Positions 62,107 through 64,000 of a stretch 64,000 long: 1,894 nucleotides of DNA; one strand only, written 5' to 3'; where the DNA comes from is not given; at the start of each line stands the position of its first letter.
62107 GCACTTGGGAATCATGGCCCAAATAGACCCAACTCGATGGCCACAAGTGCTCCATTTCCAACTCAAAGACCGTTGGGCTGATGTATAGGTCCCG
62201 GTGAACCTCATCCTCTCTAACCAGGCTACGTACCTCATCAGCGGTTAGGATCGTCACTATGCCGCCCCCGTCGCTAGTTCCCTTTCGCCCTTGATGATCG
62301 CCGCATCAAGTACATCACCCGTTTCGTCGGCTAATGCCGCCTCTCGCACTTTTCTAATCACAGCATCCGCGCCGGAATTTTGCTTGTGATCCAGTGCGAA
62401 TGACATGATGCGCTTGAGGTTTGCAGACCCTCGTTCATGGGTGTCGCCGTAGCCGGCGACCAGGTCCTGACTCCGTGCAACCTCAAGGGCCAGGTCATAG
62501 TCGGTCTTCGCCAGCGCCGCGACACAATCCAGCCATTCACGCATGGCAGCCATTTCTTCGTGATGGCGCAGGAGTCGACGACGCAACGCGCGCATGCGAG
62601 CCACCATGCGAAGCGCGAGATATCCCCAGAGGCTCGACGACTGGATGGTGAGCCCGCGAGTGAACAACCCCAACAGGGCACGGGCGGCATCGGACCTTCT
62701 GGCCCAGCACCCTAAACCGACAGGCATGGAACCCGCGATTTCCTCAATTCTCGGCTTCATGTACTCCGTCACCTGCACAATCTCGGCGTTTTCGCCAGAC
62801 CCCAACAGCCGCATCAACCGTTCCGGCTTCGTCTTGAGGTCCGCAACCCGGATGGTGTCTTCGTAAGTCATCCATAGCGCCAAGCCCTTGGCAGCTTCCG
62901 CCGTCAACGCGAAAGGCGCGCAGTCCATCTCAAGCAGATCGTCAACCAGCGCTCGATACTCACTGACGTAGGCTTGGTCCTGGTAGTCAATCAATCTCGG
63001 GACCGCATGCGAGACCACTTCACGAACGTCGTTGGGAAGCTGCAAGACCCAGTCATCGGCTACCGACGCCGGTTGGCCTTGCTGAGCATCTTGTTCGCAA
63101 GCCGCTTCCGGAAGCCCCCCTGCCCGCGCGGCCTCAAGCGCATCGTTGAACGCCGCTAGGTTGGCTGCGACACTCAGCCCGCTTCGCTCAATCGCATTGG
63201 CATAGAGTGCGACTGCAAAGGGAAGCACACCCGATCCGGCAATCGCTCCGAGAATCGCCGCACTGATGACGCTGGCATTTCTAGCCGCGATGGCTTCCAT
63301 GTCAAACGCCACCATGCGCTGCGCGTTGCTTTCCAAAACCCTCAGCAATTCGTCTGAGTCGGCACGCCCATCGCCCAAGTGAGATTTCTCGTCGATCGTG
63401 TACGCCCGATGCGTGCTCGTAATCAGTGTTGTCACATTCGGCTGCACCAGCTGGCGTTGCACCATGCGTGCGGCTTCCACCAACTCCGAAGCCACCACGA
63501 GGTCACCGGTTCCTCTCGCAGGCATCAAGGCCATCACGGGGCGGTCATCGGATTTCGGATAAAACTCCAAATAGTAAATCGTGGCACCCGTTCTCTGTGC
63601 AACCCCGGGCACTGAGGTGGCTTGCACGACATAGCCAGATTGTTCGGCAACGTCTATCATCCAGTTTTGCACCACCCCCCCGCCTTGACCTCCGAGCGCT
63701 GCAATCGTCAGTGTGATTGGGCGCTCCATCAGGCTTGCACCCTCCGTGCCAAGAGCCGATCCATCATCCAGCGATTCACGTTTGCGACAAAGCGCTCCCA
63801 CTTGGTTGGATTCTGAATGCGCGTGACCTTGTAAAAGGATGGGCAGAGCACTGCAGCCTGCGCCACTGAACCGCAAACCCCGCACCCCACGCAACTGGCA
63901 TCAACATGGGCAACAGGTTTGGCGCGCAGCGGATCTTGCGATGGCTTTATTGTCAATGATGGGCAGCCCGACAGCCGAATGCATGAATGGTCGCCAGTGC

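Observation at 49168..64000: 14-gene translationally coupled operon combining IorAB, an Ipf-like aryl-alkanoyl-CoA dioxygenase/side-chain-removal module, an isatin-hydrolase-family gene and an anthraniloyl/salicylyl-CoA monooxygenase-reductase module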

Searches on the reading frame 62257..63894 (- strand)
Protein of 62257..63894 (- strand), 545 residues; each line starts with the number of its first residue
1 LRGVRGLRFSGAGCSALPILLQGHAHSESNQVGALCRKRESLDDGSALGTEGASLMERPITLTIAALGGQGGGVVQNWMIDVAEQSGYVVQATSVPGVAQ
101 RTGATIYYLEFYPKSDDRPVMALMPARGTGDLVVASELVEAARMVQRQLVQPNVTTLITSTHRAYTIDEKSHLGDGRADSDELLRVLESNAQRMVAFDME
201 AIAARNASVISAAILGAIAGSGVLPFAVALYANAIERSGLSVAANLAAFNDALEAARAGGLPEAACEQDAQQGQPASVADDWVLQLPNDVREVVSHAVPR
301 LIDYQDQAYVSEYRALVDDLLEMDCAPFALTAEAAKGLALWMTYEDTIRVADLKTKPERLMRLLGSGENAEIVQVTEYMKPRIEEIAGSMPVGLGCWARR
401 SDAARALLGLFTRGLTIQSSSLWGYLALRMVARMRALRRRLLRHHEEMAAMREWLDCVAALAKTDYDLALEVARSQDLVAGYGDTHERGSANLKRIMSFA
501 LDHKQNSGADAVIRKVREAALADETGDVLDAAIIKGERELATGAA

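Call 5: search_protein_families(library=pfam, proteins=[window:62257-63894:-])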
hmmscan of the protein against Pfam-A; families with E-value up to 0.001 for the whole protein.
window:62257-63894:- (545 aa): 2 families
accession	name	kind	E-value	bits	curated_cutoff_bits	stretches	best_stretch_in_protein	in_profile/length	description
PF20169.3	DUF6537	-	3.4e-41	141.8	27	1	290-497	1-201/203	Family of unknown function (DUF6537)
PF01558.24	POR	-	8.3e-13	49.3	27.4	1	68-253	1-172/173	Pyruvate ferredoxin/flavodoxin oxidoreductase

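Call 7: search_protein_families(library=ncbifam, proteins=[window:62257-63894:-], max_evalue=0.00001)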
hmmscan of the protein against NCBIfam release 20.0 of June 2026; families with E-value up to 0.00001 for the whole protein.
window:62257-63894:- (545 aa): 11 families
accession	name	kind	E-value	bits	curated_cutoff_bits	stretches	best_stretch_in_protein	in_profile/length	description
NF006179.0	PRK08312.1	subfamily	4.8e-164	547.2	348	1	54-534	6-506/514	indolepyruvate oxidoreductase subunit beta family protein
NF009589.0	PRK13030.1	subfamily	1e-25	89.6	816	1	46-503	715-1156/1170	indolepyruvate ferredoxin oxidoreductase family protein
NF009588.0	PRK13029.1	subfamily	7.6e-25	87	952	1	39-504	724-1177/1196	indolepyruvate ferredoxin oxidoreductase family protein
NF005322.0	PRK06853.1-2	equivalog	7.9e-12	45.4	237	1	62-255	8-192/197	indolepyruvate oxidoreductase subunit beta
TIGR03334.1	IOR_beta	equivalog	1.9e-10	41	205.8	1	62-250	3-185/189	indolepyruvate ferredoxin oxidoreductase subunit beta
NF005323.0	PRK06853.1-3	equivalog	3e-09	37.1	238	1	60-253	7-192/197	indolepyruvate oxidoreductase subunit beta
NF004917.0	PRK06274.1-3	equivalog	3.7e-09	36.8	284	1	63-258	6-195/203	indolepyruvate oxidoreductase subunit beta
NF005326.0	PRK06853.1-6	equivalog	1.3e-08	34.9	348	1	62-255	6-195/202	indolepyruvate oxidoreductase subunit beta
NF005325.0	PRK06853.1-5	equivalog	2.9e-08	33.7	230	1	61-221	5-156/192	indolepyruvate oxidoreductase subunit beta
NF004915.0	PRK06274.1-1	equivalog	1.4e-06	27.9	274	1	61-227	4-161/194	indolepyruvate oxidoreductase subunit beta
NF004918.0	PRK06274.1-4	equivalog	3.3e-06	27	278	1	63-236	6-170/202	indolepyruvate oxidoreductase subunit beta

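Call 76: find_related_loci(query=A2, collection=metagenome_contigs, flank=10000)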
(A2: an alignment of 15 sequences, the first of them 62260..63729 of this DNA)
Query A2 (490 aa) in metagenome_contigs; peptide patterns used: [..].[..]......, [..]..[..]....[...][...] (x = any residue, [..] = any of these).
600 stretches matched a pattern (row limit reached: there are more); 554 encode a relative of the query (tblastn E <= 1e-3); the best 80 are kept; 80 distinct loci.
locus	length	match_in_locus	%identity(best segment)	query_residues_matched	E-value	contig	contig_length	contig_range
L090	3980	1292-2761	48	2-471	1e-134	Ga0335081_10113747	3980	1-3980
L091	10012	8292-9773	47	2-474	3e-129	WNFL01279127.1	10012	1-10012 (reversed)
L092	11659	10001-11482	47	2-474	7e-129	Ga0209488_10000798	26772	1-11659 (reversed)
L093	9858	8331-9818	47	3-478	2e-128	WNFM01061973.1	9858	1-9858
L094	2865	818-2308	47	2-487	8e-134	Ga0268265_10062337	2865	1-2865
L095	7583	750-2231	46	2-474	4e-127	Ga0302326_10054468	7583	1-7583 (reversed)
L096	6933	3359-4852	45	2-478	3e-126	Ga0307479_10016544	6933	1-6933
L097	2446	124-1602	46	2-474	5e-133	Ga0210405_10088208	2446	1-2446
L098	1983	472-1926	50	3-477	5e-135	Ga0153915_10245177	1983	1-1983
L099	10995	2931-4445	46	2-474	5e-125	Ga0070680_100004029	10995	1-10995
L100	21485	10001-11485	46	3-478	8e-124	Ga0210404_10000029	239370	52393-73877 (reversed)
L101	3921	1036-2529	47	3-487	2e-126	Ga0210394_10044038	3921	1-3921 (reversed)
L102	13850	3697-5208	48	1-485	1e-123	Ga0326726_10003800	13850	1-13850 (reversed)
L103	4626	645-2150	46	2-474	2e-123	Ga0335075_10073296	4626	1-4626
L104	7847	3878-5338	47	3-471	4e-122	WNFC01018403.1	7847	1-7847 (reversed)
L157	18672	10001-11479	41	3-480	4e-110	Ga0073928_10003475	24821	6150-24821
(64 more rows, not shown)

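Call 80: search_protein_families(library=pfam, proteins=[L157:672-1790:+, L157:1992-5156:+, L157:5237-6346:+, L157:6304-6732:-, L157:6853-7656:+, L157:7769-9925:+, L157:9965-11491:+, L157:16057-17247:+, L157:17228-17680:+, L157:17724-18122:+], max_evalue=0.00001)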
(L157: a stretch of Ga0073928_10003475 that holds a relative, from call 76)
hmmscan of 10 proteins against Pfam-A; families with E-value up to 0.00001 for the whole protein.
L157:672-1790:+ (372 aa): 1 family
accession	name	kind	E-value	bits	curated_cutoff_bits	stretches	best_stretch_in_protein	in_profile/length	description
PF00296.26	Bac_luciferase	-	3.9e-56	191.1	27.9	1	17-336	2-312/314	Luciferase-like monooxygenase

L157:1992-5156:+ (1054 aa): 3 families
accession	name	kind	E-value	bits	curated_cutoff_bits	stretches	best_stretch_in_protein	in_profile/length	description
PF25183.1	OMP_b-brl_4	-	1.2e-100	338.6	30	4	610-940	427-723/838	Outer membrane beta barrel domain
PF13620.12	CarboxypepD_reg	-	5.4e-19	68.8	32.3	1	44-123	1-81/82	Carboxypeptidase regulatory-like domain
PF13715.12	CarbopepD_reg_2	-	2.4e-08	34.3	32.2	1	45-128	1-81/88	CarboxypepD_reg-like domain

L157:5237-6346:+ (369 aa): 0 families

L157:6304-6732:- (142 aa): 0 families

L157:6853-7656:+ (267 aa): 1 family
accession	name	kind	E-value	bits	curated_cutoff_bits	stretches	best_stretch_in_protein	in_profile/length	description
PF04199.19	Cyclase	-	3.7e-40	137.9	23.1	1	23-199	1-142/142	Putative cyclase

L157:7769-9925:+ (718 aa): 1 family
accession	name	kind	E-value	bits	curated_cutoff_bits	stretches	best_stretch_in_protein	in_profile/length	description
PF02775.26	TPP_enzyme_C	-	8.7e-18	65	21.9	1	453-585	24-150/151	Thiamine pyrophosphate enzyme, C-terminal TPP binding domain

L157:9965-11491:+ (508 aa): 2 families
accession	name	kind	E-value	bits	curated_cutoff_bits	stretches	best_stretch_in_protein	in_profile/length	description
PF20169.3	DUF6537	-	1.6e-44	152.6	27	1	255-468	3-202/203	Family of unknown function (DUF6537)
PF01558.24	POR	-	1e-10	42.5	27.4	1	23-213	1-172/173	Pyruvate ferredoxin/flavodoxin oxidoreductase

L157:16057-17247:+ (396 aa): 4 families
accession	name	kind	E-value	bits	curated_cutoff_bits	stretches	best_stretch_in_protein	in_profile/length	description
PF00441.29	Acyl-CoA_dh_1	-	1.6e-45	155.4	22.4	1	236-384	1-149/150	Acyl-CoA dehydrogenase, C-terminal domain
PF02770.24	Acyl-CoA_dh_M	-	2.4e-21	76.1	33.3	1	131-224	1-97/97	Acyl-CoA dehydrogenase, middle domain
PF08028.16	Acyl-CoA_dh_2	-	1.7e-19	70.8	22.7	1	253-372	3-132/134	Acyl-CoA dehydrogenase, C-terminal domain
PF02771.21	Acyl-CoA_dh_N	-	6.5e-12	46.3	22.9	1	14-127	2-113/113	Acyl-CoA dehydrogenase, N-terminal domain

L157:17228-17680:+ (150 aa): 2 families
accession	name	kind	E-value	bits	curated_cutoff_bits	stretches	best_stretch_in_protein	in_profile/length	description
PF13279.12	4HBT_2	-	7.1e-15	56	25.5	1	21-143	1-122/122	Thioesterase-like superfamily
PF03061.28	4HBT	-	4.2e-06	27.4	20.6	1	30-105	2-68/79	Thioesterase superfamily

L157:17724-18122:+ (132 aa): 1 family
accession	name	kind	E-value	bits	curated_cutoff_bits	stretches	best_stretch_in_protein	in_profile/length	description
PF01042.26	Ribonuc_L-PSP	-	4.3e-23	82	27.3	1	14-128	10-121/121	Endoribonuclease L-PSP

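Call 83: search_protein_families(library=pfam, proteins=[L100:3614-5473:+, L100:5470-6837:-, L100:6755-7825:+, L100:11412-12626:+, L100:12619-14037:+, L100:14050-15216:+, L100:15213-16502:+, L100:16491-16964:-, L100:17231-18103:+, L100:2636-3595:+], max_evalue=0.00001)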
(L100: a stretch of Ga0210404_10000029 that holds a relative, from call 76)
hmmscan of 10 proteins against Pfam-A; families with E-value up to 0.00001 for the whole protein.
L100:3614-5473:+ (619 aa): 0 families

L100:5470-6837:- (455 aa): 2 families
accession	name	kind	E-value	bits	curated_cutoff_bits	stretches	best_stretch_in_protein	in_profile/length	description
PF01979.26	Amidohydro_1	-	5.2e-23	82.3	25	1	76-437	1-345/345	Amidohydrolase family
PF07969.17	Amidohydro_3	-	4.2e-12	46.7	29.7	0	379-437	410-471/472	Amidohydrolase family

L100:6755-7825:+ (356 aa): 1 family
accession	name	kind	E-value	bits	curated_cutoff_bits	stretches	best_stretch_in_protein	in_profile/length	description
PF04199.19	Cyclase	-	2e-39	135.5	23.1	1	117-293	1-142/142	Putative cyclase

L100:11412-12626:+ (404 aa): 3 families
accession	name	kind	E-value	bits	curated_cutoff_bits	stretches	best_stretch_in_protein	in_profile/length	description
PF09360.15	zf-CDGSH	-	2.1e-19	69.9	29.5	2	69-93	23-48/48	Iron-binding zinc finger CDGSH type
PF07883.17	Cupin_2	-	3.5e-14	52.7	27.2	1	329-383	7-61/70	Cupin domain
PF02311.25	AraC_binding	-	1.1e-13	51.5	21.1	1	326-387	9-70/135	AraC-like ligand binding domain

L100:12619-14037:+ (472 aa): 2 families
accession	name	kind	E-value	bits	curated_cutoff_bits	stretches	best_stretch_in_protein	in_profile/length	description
PF00324.27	AA_permease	-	3.4e-94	316.6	24.6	1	26-459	2-466/470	Amino acid permease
PF13520.12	AA_permease_2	-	6.3e-32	111.5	27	1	25-425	5-403/427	Amino acid permease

L100:14050-15216:+ (388 aa): 3 families
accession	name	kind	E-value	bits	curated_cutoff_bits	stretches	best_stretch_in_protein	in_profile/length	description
PF00266.25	Aminotran_5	-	1e-45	156.8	21.5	1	56-368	44-371/371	Aminotransferase class-V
PF01041.23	DegT_DnrJ_EryC1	-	4e-06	26.7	19.8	0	74-190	41-151/360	DegT/DnrJ/EryC1/StrS aminotransferase family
PF22580.2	KYNU_C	-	4.3e-06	27.1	27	0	296-372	8-90/90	Kynureninase C-terminal domain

L100:15213-16502:+ (429 aa): 1 family
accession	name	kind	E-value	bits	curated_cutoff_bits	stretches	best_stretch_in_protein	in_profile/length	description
PF00266.25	Aminotran_5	-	5e-62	210.4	21.5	2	34-291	1-272/371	Aminotransferase class-V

L100:16491-16964:- (157 aa): 1 family
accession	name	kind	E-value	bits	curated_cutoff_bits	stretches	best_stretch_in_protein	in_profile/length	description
PF03061.28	4HBT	-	5.2e-11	43.1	20.6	1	55-131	1-78/79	Thioesterase superfamily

L100:17231-18103:+ (290 aa): 2 families
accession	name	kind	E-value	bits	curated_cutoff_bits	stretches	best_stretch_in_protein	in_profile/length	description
PF02518.31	HATPase_c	-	4.6e-22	79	26.4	1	158-267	2-110/111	Histidine kinase-, DNA gyrase B-, and HSP90-like ATPase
PF00512.31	HisKA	-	2.3e-09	37.6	26.9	1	48-113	1-66/66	His Kinase A (phospho-acceptor) domain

L100:2636-3595:+ (319 aa): 0 families
